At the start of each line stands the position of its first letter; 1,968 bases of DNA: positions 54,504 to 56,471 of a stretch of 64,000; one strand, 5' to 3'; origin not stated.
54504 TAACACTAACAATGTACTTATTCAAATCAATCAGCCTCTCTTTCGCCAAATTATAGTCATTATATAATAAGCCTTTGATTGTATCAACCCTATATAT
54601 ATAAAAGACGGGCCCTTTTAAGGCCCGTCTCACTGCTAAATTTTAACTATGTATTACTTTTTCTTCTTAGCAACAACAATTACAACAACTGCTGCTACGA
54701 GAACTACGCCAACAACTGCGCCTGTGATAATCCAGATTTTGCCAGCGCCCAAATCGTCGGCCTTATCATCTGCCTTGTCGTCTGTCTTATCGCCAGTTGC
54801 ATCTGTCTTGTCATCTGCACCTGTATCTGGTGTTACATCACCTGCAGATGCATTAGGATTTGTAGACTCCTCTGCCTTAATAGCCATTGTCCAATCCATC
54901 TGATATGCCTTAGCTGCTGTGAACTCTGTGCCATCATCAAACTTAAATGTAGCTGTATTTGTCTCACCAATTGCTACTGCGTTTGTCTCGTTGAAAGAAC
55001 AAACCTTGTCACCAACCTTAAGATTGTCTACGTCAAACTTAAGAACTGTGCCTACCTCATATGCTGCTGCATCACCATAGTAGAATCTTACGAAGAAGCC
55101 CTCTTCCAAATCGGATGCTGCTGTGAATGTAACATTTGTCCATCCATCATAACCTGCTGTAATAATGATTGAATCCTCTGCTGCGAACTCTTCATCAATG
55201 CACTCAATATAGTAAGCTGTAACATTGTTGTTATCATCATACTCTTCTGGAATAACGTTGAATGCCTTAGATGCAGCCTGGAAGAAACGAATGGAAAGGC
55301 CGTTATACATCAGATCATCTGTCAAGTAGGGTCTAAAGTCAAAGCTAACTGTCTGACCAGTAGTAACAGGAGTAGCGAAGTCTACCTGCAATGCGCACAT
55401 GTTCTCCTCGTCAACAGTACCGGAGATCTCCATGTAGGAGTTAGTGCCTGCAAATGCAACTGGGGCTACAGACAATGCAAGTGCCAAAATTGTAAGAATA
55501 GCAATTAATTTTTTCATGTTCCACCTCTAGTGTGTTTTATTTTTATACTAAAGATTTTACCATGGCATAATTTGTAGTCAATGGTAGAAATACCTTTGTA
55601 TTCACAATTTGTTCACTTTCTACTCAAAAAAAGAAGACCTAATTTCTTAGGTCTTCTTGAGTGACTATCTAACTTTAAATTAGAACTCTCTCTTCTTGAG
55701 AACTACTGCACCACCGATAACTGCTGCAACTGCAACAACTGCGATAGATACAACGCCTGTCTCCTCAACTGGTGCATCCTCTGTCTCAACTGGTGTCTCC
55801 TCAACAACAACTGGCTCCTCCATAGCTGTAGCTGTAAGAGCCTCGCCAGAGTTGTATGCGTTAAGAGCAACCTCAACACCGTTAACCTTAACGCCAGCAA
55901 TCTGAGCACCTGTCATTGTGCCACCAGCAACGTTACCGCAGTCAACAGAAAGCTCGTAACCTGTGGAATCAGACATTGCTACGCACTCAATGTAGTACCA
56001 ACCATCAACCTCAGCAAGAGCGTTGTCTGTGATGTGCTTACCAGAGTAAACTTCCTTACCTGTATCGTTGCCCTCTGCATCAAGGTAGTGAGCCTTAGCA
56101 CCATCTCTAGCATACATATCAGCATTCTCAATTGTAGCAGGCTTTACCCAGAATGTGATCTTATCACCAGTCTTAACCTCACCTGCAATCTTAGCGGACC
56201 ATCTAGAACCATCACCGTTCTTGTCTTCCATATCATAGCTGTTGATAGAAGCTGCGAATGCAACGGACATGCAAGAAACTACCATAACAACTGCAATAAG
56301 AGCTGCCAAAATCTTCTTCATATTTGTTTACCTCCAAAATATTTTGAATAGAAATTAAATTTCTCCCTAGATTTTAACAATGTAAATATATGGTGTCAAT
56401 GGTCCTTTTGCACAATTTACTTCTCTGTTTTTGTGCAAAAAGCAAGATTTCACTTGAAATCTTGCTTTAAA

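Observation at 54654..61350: Tandem family of six paralogous cell-surface proteins with two non-canonical C-terminal anchor modules and concerted evolution of their 3' ends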

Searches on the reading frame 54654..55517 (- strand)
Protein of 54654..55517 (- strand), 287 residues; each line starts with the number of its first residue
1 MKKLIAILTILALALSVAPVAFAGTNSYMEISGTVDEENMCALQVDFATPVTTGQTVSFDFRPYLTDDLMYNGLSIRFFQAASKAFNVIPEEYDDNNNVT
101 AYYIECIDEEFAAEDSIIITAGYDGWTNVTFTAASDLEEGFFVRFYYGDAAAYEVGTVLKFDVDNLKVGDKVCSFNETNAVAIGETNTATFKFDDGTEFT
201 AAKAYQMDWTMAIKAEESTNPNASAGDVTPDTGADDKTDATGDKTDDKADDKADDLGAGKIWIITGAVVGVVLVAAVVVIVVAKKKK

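Call 3: search_protein_families(library=ncbifam, proteins=[window:54654-55517:-], max_evalue=10)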
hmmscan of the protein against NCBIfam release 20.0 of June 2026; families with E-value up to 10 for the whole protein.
window:54654-55517:- (287 aa): 3 families
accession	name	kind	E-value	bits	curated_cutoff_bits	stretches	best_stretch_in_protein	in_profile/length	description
NF040942.2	hypo_ExtJ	equivalog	0.0014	19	52.5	1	1-55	1-54/77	selenite/tellurite reduction operon protein ExtJ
NF053514.2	JUQZ_fam_ocin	equivalog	0.0078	16.5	40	1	1-57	1-55/107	BLB8/JUQZ-1 family protein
NF041738.1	GG_III-CTERM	domain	0.0078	16.1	22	1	262-287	1-26/28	GGIII-like transmembrane region-containing protein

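Call 4: search_protein_families(library=pfam, proteins=[window:54654-55517:-], max_evalue=10)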
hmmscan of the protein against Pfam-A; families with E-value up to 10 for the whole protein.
window:54654-55517:- (287 aa): 2 families
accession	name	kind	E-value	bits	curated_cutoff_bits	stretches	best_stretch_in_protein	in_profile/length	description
PF16760.10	CBM53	-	0.0092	16.7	27.6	1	115-142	11-43/57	Starch/carbohydrate-binding module (family 53)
PF17870.6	Insulin_TMD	-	0.3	11.6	33.4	1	259-286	13-42/47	Insulin receptor trans-membrane segment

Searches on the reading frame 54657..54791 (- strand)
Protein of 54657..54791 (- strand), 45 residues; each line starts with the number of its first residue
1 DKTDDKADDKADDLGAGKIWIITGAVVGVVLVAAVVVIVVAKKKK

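Call 5: search_protein_families(library=ncbifam, proteins=[window:54657-54791:-], max_evalue=10)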
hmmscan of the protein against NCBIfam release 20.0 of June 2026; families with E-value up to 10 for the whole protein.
seq(45 aa): 4 families
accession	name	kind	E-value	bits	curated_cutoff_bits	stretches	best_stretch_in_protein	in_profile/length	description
NF041738.1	GG_III-CTERM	domain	0.00021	21.1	22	1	20-45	1-26/28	GGIII-like transmembrane region-containing protein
NF033846.1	Rumino_NPXTG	domain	0.26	11.6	23.5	1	23-45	7-30/30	NPXTG-anchored protein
TIGR01167.1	LPXTG_anchor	domain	0.27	12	15.9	1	23-45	12-33/34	LPXTG cell wall anchor domain-containing protein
NF033507.3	Loki-CTERM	subfamily_domain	1.6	9.2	19.9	1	29-45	9-25/27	Loki-CTERM sorting domain-containing protein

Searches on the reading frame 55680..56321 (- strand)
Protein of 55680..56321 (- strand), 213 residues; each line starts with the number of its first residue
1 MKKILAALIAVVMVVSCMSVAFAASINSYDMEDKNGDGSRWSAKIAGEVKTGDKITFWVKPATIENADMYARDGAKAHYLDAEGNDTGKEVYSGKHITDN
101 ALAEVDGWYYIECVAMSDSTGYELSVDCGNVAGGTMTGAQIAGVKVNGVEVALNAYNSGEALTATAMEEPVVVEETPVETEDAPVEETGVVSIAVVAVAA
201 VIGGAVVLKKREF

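Call 3: search_protein_families(library=ncbifam, proteins=[window:55680-56321:-], max_evalue=10)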
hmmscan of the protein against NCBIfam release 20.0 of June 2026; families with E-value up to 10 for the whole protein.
window:55680-56321:- (213 aa): 6 families
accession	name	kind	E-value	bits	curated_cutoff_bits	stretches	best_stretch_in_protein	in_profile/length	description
TIGR02133.1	RPI_actino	equivalog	0.028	14.3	168.2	1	109-165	43-97/148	ribose-5-phosphate isomerase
NF048003.1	GTA_spike_fiber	domain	0.041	14.4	36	1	44-145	59-160/182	phage head spike fiber domain-containing protein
NF033636.1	acid_shock_Asr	equivalog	0.2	12.4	50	1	1-25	1-23/119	acid resistance repetitive basic protein Asr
NF045978.1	ComEA_MAG0490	equivalog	0.27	11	98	1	3-57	1-57/162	MAG0490 family ComEA-like DNA-binding protein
NF052634.1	Riean_0653_fam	subfamily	1.7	9.6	57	0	135-158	32-55/176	Riean_0653 family protein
NF040942.2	hypo_ExtJ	equivalog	7.5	7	52.5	1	1-56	1-57/77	selenite/tellurite reduction operon protein ExtJ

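Call 4: search_protein_families(library=pfam, proteins=[window:55680-56321:-], max_evalue=10)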
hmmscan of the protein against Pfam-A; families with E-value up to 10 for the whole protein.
window:55680-56321:- (213 aa): 1 family
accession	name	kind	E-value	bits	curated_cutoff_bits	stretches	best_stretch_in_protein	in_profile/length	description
PF04151.21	PPC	-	0.0029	18.9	25.9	1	48-112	8-67/70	Bacterial pre-peptidase C-terminal domain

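Call 7: find_encoding_contigs(protein=window:55680-56321:-, flank=10000, max_places=6)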
Protein window:55680-56321:- (213 aa): 3 contigs read that carry it; 2 places shown.
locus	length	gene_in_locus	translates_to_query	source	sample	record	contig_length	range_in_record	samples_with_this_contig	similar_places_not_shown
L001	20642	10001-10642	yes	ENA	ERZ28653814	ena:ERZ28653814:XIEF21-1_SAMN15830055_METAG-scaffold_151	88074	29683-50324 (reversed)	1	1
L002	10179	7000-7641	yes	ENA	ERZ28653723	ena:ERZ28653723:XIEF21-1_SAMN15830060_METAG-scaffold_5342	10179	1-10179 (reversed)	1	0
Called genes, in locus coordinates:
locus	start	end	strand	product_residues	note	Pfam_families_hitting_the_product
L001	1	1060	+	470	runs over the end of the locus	PF00860:Xan_ur_permease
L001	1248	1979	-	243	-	PF08843:AbiEii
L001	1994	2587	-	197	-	PF13338:AbiEi_4 (weak)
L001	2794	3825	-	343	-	PF00728:Glyco_hydro_20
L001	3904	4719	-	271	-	PF14808:TMEM164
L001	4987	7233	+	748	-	-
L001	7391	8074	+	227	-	-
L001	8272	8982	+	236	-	-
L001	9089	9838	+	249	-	-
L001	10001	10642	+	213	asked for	-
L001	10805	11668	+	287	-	-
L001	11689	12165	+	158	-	PF25919:BSH_CusB (faint), PF25917:BSH_RND (weak), PF25973:BSH_CzcB (faint), PF25997:BSH_YhbJ (faint), PF00364:Biotin_lipoyl, PF25984:BSH_YknX (faint)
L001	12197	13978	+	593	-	PF00682:HMGL-like, PF02436:PYC_OADA, PF25919:BSH_CusB (faint), PF25917:BSH_RND (weak), PF00364:Biotin_lipoyl, PF25973:BSH_CzcB (faint), PF25984:BSH_YknX (faint)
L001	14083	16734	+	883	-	PF17854:FtsK_alpha, PF01580:FtsK_SpoIIIE, PF09397:FtsK_gamma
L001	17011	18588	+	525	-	PF12072:RNase_Y_N, PF00013:KH_1 (weak), PF22891:KH_PNO1_2nd (weak), PF08668:HDOD (faint), PF01966:HD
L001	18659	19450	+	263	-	PF00149:Metallophos, PF13277:YmdB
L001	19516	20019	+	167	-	PF01252:Peptidase_A8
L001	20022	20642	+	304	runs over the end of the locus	PF01479:S4, PF00849:PseudoU_synth_2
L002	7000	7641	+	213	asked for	-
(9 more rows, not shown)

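Call 45: predict_structure(alignment_id=A3)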
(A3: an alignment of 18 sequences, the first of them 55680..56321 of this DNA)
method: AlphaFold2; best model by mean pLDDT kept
length: 213 residues; sequences in the alignment: 18
mean_pLDDT: 79.2   pTM: 0.70
mean pLDDT of the five models: 79.2, 78.0, 77.7, 77.2, 76.4
residues with pLDDT >= 90: 127; 70-90: 23; 50-70: 22; < 50: 41
segments of 3 or more residues with pLDDT < 50: 175-213
pLDDT, mean of each block of 10 residues (from residue 1): 60 53 86 94 97 97 88 95 95 90 94 96 93 88 97 96 95 55 39 34 36 36
secondary structure, 60 per line:
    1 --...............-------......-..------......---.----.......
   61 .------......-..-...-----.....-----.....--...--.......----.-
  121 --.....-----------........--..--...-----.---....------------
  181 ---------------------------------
elements in order: H3-17 E25-30 E40-45 E54-61 E68-73 E78-80 E86-90 H97-100 E103-105 E108-114 E123-127 E139-146 E153-155 E165-168

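Call 67: search_protein_representatives(alignment_id=A3)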
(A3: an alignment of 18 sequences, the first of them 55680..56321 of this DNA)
Query: 18 sequences, 225 profile positions. Proteins with E-value up to 0.001 (for the whole library): 48; up to 1e-10: 29; up to 1e-30: 16. The best 48 are listed.
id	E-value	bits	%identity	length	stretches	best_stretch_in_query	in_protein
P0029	3.9e-90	318.0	-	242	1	1-225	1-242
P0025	4.3e-86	304.8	-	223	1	1-225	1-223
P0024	6.4e-80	284.6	-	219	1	1-225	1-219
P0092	1.3e-79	283.6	-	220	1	1-225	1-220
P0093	3.9e-78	278.8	-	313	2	30-186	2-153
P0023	8.6e-78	277.6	-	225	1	1-225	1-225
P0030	2.2e-76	273.1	-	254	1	1-225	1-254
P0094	5.4e-51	190.0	-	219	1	1-225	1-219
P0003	5.9e-49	183.3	-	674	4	14-203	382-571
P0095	2.8e-45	171.3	-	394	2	25-225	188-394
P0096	7.4e-45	169.9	-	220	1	1-225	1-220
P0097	1.6e-44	168.9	-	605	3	24-203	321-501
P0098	1.0e-41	159.7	-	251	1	5-222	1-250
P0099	1.7e-40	155.7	-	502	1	2-194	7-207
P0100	7.2e-35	137.3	-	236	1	1-225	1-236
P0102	5.3e-22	95.1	-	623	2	1-186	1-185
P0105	3.2e-17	79.5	-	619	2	26-171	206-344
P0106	2.1e-16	76.8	-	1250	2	19-183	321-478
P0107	2.6e-15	73.3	-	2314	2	36-177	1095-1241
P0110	2.9e-08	50.2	-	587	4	85-155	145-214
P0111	5.4e-08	49.3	-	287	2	29-161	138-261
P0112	3.1e-07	46.9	-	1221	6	95-149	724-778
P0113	1.6e-06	44.5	-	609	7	85-128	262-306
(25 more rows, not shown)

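Call 70: search_protein_families(library=pfam, proteins=[P0099, P0102, P0105, P0106, P0107, P0110, P0112, P0113, P0111], max_evalue=0.0001)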
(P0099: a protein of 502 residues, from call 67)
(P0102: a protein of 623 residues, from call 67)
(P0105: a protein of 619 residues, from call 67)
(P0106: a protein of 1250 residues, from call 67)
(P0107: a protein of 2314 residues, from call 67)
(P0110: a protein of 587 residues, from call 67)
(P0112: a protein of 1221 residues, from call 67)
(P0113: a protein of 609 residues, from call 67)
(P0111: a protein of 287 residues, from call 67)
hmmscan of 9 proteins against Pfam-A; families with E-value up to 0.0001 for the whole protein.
P0099 (502 aa): 2 families
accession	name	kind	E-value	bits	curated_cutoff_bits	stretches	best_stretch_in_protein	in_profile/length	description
PF00704.34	Glyco_hydro_18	-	5.9e-38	131.7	29.6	1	217-479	7-317/317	Glycosyl hydrolases family 18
PF23916.1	TIM-barrel_EndoS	-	4.2e-06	27.1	27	1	268-418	57-203/238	Endo-beta-N-acetylglucosaminidase EndoS TIM-barrel domain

P0102 (623 aa): 0 families

P0105 (619 aa): 0 families

P0106 (1250 aa): 2 families
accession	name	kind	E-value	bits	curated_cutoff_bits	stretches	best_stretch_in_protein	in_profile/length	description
PF00245.25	Alk_phosphatase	-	7.7e-24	84.8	24.4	2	550-682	3-129/423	Alkaline phosphatase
PF02368.24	Big_2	-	5.4e-12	45.9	22.8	1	239-310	2-75/79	Bacterial Ig-like domain (group 2)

P0107 (2314 aa): 2 families
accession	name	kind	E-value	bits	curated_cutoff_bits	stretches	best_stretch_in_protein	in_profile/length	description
PF24558.1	DUF7604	-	8.3e-13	49.3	25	1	1824-1975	4-126/147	Domain of unknown function (DUF7604)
PF00092.34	VWA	-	8.3e-05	23.3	23.8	0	827-885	57-117/174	von Willebrand factor type A domain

P0110 (587 aa): 4 families
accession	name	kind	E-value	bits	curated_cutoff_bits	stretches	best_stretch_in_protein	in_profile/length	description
PF17164.10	DUF5122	-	2e-10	41.2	27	0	262-291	2-32/36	Domain of unknown function (DUF5122) beta-propeller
PF24005.1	DUF7320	-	9e-06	26.1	27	0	328-350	54-76/78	Domain of unknown function (DUF7320)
PF22544.2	HYDIN_VesB_CFA65-like_Ig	-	5.9e-05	23.7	25.5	0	451-540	3-90/100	HYDIN/CFA65/VesB-like, Ig-like domain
PF15780.11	ASH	-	6.4e-05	23.5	27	0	453-537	5-92/98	Abnormal spindle-like microcephaly-assoc'd, ASPM-SPD-2-Hydin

P0112 (1221 aa): 7 families
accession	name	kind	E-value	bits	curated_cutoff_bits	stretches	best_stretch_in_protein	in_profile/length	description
PF04151.21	PPC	-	1.1e-67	225.3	25.9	5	364-434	1-70/70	Bacterial pre-peptidase C-terminal domain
PF00963.24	Cohesin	-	3.1e-13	50.5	24.1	1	882-1011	4-139/139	Cohesin domain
PF24312.1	Ig-like_POM152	-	1.7e-09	38.4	27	0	679-749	8-72/89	Nucleoporin POM152, Ig-like domain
PF13860.13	FlgD_ig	-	9.7e-09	35.5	27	1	1152-1209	19-76/79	FlgD Ig-like domain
PF23093.1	GBD_Tenm3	-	2.6e-07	30.9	27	0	768-830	2-63/130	Teneurin-3-like, galactose-binding domain-like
PF10670.15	DUF4198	-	4.6e-06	27.3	34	0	367-433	140-206/209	Domain of unknown function (DUF4198)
PF18962.6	Por_Secre_tail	-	8.5e-05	23.2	27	0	1137-1218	3-74/75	Secretion system C-terminal sorting domain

P0113 (609 aa): 6 families
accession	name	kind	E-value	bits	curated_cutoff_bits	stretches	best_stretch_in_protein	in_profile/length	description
PF18911.6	PKD_4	-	1.4e-18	67.1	27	1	500-578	4-85/85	PKD domain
PF14505.12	DUF4438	-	4.4e-14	52.8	24.9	0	64-94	66-96/135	Domain of unknown function (DUF4438), N-terminal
PF00801.26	PKD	-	6.5e-14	52.1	23.5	1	504-571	4-75/80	PKD domain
PF05935.17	Arylsulfotrans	-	8.8e-14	51.7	24.2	1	320-446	31-140/374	Arylsulfotransferase (ASST)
PF05402.18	PqqD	-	1.3e-07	32.2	23.4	0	434-462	12-41/67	Coenzyme PQQ synthesis protein D (PqqD)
PF00806.25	PUF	-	5.5e-07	29.7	26.3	0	207-218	8-19/35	Pumilio-family RNA binding repeat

P0111 (287 aa): 0 families

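Call 91: fold_search(model_id=the predicted structure, library=pdb)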
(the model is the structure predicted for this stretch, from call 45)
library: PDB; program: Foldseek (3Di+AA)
matches with E <= 10: 749; with E <= 0.001: 0
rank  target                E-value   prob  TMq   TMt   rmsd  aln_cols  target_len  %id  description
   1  4dy5_A                2.6e-02  0.63  0.21  0.35  11.3       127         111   19  Crystal structure of Salmonella Typhimurium PliG, a periplasmic lysozyme inhibitor of g-type lysozyme (released 2012-06-13)
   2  4dy5_C                3.7e-02  0.57  0.21  0.36  10.6       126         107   18  Crystal structure of Salmonella Typhimurium PliG, a periplasmic lysozyme inhibitor of g-type lysozyme (released 2012-06-13)
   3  4dzg                  4.9e-02  0.85  0.27  0.44   7.6       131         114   16  Crystal structure of Aeromonas hydrophila PliG, a periplasmic lysozyme inhibitor of g-type lysozyme (released 2012-06-13)
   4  4dy5_B                7.9e-02  0.57  0.23  0.40   9.4       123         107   14  Crystal structure of Salmonella Typhimurium PliG, a periplasmic lysozyme inhibitor of g-type lysozyme (released 2012-06-13)
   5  2df7_S                7.9e-02  0.30  0.24  0.15  16.3       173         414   17  Crystal structure of infectious bursal disease virus VP2 subviral particle (released 2006-06-27)
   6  7q3h_A                8.3e-02  0.90  0.31  0.14   5.4       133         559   11  Pentameric ligand-gated ion channel, DeCLIC at pH 7 with 10 mM EDTA (released 2022-11-16)
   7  3mw4_A                8.3e-02  0.30  0.23  0.25  10.9       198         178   11  Crystal structure of beta-neurexin 3 without the splice insert 4 (released 2010-07-28)
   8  9ev7_C                9.2e-02  0.75  0.29  0.17   9.7       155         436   13  3DFlex refinement of the CryoEM structure of DeCLIC nanodisc with 10mM EDTA in asym state (released 2025-04-09)
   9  2xjr_A                9.2e-02  0.16  0.20  0.18  13.5       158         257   11  X-ray structure of the N-terminal domain of the flocculin Flo5 from Saccharomyces cerevisiae in complex with calcium a (released 2010-12-15)
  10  2df7_G                9.7e-02  0.30  0.24  0.15  15.6       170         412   15  Crystal structure of infectious bursal disease virus VP2 subviral particle (released 2006-06-27)
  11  2df7_K                1.0e-01  0.28  0.24  0.15  16.2       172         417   16  Crystal structure of infectious bursal disease virus VP2 subviral particle (released 2006-06-27)
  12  3fbm                  1.1e-01  0.20  0.21  0.13  15.8       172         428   13  D431N Mutant VP2 Protein of Infectious Bursal Disease Virus; Derived T=1 Particles (released 2009-01-13)
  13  4yu6_A                1.1e-01  0.14  0.20  0.08  13.3       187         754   13  Crystal structure of Bacillus anthracis immune inhibitor A2 peptidase zymogen (released 2015-10-28)
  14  1c4r_E                1.1e-01  0.33  0.24  0.27   9.5       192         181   13  THE STRUCTURE OF THE LIGAND-BINDING DOMAIN OF NEUREXIN 1BETA: REGULATION OF LNS DOMAIN FUNCTION BY ALTERNATIVE SPLICIN (released 2000-10-04)
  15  4lee_A                1.2e-01  0.13  0.17  0.13  14.0       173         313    8  Structure of the Als3 adhesin from Candida albicans, residues 1-313 (mature sequence), triple mutant in the binding ca (released 2014-05-14)
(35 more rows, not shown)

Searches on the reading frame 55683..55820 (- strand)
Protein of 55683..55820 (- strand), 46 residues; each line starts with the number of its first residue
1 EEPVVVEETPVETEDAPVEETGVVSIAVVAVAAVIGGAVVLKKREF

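Call 5: search_protein_families(library=ncbifam, proteins=[window:55683-55820:-], max_evalue=10)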
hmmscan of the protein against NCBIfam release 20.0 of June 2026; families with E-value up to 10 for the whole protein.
seq(46 aa): 2 families
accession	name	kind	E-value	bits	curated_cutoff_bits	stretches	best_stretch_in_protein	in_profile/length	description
NF033846.1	Rumino_NPXTG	domain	0.0046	17.2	23.5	1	21-45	4-30/30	NPXTG-anchored protein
NF038356.1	actino_DLW39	hypoth_equivalog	1.6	8.6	24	1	29-44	5-20/38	DLW-39 family protein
